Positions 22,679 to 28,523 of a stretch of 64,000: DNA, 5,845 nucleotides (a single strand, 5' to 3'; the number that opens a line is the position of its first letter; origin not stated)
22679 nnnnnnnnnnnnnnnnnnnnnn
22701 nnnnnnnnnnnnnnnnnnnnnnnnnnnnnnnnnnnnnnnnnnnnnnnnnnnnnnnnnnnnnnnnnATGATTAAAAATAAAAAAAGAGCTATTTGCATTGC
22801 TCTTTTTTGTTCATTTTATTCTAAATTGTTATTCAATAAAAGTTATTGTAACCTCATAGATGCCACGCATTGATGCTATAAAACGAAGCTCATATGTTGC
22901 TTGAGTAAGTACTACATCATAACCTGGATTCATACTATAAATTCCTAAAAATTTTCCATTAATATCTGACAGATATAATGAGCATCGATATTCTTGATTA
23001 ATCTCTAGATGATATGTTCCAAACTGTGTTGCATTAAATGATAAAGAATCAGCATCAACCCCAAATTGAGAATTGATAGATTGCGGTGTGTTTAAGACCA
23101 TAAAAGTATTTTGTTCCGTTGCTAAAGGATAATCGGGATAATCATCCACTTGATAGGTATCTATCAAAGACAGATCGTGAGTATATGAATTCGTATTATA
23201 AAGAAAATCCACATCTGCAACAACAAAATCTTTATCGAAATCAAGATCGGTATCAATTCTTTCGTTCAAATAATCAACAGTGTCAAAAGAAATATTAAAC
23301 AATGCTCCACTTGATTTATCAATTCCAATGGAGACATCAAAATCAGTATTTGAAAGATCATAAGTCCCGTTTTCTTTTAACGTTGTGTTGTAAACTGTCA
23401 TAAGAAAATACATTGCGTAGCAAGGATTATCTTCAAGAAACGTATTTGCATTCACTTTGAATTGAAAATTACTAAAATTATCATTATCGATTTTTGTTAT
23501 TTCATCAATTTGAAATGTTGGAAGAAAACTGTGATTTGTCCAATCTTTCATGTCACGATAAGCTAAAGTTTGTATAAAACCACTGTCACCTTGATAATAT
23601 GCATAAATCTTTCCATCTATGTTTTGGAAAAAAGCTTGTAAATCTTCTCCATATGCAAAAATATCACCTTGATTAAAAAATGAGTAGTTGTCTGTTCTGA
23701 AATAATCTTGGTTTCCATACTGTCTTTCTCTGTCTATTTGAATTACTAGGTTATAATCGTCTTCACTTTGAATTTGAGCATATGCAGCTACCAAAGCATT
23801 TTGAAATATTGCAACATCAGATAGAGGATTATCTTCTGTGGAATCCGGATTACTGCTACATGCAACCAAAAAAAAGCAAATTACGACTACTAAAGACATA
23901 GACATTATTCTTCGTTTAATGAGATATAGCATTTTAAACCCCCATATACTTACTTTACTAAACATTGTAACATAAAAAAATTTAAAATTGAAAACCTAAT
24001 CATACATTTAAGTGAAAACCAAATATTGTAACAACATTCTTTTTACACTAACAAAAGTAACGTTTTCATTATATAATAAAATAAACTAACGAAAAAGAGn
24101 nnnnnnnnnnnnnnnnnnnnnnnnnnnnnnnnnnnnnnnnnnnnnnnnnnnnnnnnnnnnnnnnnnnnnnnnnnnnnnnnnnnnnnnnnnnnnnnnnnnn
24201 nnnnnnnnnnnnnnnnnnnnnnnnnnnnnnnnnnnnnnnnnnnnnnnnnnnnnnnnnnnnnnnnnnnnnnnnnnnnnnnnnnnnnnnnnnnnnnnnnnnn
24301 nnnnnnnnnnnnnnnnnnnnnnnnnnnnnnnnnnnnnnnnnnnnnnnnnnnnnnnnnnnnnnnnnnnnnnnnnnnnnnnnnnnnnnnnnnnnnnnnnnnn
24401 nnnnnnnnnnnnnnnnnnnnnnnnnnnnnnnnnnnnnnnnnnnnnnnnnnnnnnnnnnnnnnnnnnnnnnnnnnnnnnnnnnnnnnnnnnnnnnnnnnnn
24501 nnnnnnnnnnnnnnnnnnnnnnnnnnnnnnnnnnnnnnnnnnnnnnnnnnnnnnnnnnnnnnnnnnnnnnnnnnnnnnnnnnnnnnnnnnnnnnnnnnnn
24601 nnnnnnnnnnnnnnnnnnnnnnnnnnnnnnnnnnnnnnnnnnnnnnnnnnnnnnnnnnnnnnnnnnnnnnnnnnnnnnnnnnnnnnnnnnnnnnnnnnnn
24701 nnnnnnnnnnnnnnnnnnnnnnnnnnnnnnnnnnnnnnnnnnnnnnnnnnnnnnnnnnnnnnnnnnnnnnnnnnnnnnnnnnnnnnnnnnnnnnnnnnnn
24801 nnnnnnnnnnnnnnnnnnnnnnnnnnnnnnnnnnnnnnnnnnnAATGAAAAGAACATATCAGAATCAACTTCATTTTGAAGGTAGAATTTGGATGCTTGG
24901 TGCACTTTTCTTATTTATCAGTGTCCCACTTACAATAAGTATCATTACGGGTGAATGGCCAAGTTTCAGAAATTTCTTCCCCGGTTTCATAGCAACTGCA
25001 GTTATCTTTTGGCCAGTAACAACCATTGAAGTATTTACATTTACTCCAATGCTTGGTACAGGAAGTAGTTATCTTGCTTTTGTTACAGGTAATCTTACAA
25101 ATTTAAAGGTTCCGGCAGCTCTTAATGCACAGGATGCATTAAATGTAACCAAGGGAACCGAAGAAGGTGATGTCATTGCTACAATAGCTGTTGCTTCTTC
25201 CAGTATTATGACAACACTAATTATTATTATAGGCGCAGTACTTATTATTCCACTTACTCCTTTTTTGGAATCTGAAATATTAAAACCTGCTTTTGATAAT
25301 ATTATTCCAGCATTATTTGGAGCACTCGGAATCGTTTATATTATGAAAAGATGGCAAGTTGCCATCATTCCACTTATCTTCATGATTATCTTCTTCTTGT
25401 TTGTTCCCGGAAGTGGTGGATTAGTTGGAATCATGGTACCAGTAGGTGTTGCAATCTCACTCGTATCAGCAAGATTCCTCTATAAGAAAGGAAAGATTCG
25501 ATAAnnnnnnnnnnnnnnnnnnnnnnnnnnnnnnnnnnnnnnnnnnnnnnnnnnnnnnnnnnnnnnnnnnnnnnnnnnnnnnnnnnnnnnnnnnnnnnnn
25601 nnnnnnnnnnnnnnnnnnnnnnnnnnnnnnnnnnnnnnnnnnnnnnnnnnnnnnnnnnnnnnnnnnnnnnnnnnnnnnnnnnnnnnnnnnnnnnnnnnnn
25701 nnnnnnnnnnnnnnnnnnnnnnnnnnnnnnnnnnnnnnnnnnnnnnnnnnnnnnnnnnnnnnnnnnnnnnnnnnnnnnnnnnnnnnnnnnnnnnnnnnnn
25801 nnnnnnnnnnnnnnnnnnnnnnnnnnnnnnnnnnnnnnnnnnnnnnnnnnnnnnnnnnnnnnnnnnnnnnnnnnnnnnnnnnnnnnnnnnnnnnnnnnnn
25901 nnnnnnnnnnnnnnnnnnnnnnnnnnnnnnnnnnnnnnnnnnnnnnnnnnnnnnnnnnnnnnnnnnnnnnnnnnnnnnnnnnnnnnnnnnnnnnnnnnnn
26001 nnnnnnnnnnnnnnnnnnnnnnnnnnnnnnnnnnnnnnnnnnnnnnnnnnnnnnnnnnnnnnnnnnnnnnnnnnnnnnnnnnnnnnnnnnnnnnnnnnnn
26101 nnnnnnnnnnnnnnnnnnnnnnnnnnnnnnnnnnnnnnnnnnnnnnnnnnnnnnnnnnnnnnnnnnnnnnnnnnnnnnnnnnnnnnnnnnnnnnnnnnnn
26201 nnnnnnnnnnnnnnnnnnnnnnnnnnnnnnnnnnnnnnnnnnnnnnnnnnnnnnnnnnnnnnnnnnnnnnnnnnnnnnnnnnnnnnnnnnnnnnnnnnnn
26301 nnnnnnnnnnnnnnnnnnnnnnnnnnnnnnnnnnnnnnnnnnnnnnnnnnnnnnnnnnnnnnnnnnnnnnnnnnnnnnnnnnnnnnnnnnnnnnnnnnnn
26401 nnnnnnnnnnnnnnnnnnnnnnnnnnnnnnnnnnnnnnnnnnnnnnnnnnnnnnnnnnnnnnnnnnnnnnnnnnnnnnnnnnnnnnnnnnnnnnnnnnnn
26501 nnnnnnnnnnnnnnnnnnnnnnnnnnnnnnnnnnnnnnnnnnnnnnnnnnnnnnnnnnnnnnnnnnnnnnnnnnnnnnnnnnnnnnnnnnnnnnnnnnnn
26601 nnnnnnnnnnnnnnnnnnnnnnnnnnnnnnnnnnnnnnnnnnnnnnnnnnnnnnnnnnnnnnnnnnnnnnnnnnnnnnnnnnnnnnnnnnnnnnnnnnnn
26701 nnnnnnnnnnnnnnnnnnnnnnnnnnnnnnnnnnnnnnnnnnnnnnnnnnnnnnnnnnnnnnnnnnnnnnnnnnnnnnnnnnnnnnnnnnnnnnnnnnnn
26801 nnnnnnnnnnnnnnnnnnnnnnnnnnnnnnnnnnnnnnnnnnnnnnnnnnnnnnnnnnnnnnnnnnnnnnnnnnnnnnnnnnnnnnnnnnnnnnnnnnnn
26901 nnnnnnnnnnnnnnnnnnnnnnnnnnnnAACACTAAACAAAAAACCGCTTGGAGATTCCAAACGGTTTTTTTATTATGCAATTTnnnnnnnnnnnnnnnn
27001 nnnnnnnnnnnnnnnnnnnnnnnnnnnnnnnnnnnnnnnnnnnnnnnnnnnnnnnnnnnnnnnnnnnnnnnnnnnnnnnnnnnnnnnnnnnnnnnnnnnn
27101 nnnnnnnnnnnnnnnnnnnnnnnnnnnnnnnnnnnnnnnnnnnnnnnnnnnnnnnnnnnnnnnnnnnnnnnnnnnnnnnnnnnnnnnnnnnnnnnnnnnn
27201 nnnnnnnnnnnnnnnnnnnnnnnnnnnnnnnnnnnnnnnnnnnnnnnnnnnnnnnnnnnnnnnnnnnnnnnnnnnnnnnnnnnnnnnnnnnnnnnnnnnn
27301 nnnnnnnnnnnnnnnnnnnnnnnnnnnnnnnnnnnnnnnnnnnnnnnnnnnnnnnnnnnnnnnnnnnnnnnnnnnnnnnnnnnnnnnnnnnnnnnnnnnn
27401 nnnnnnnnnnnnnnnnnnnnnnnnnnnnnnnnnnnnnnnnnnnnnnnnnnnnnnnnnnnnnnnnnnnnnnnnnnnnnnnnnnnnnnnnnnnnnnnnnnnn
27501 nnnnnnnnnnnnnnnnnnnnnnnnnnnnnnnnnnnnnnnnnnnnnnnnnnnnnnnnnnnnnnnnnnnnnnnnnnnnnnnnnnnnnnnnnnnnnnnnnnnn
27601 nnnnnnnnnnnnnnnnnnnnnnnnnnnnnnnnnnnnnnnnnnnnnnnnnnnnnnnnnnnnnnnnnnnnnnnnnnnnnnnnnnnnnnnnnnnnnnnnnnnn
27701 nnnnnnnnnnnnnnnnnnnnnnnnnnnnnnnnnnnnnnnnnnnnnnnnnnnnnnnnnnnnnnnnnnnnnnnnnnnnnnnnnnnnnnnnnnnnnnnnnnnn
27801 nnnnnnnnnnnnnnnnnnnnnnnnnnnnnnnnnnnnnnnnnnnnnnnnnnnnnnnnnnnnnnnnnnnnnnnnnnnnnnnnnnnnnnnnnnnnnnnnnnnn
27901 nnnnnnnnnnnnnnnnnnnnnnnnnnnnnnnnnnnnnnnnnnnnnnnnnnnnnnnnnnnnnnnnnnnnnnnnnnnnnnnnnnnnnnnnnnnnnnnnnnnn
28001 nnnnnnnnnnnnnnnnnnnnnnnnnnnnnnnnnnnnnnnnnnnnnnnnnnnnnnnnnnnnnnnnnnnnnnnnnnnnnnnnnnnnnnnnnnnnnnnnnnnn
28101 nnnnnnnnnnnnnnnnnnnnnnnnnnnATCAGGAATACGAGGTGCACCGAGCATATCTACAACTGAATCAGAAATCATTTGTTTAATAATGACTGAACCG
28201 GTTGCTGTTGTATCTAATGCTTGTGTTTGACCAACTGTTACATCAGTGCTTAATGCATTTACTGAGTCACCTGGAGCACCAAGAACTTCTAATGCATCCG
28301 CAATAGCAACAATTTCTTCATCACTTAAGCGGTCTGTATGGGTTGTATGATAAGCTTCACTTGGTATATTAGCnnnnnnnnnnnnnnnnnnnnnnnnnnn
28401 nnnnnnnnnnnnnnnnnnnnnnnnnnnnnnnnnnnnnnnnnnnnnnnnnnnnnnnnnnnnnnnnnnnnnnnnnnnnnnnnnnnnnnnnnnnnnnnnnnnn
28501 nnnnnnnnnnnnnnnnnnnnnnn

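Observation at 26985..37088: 3367-aa acidic repeat protein on a CvpA-like membrane anchor: candidate surface scaffold of a wall-less cell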

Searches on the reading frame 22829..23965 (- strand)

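Call 7: search_protein_families(library=pfam, proteins=[window:22829-23965:-], max_evalue=10)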
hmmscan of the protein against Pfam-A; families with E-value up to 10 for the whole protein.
window:22829-23965:- (378 aa): 1 family
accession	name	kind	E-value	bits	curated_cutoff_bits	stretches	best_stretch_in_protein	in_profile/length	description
PF20101.4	DUF6491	-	0.0056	17.2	27.5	1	21-83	3-71/138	Family of unknown function (DUF6491)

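Call 82: search_protein_families(library=pfam, proteins=[window:22829-23965:-], max_evalue=0.00001)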
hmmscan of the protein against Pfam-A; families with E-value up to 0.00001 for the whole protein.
window:22829-23965:- (378 aa): 0 families

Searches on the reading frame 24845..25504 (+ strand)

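Call 7: search_protein_families(library=pfam, proteins=[window:24845-25504:+], max_evalue=10)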
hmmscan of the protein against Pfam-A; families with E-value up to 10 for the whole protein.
window:24845-25504:+ (219 aa): 1 family
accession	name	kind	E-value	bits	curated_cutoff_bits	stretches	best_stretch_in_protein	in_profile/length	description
PF08122.17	NDUF_B12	-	0.13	12.6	22.7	1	37-66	18-47/55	NADH-ubiquinone oxidoreductase B12 subunit family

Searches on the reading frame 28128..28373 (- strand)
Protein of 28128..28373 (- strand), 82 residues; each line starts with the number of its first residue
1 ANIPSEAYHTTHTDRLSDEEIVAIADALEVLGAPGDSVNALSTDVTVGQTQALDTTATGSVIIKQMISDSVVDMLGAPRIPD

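Call 88: search_protein_families(library=pfam, proteins=[window:28128-28373:-], max_evalue=10)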
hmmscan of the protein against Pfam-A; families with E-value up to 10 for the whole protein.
window:28128-28373:- (82 aa): 0 families
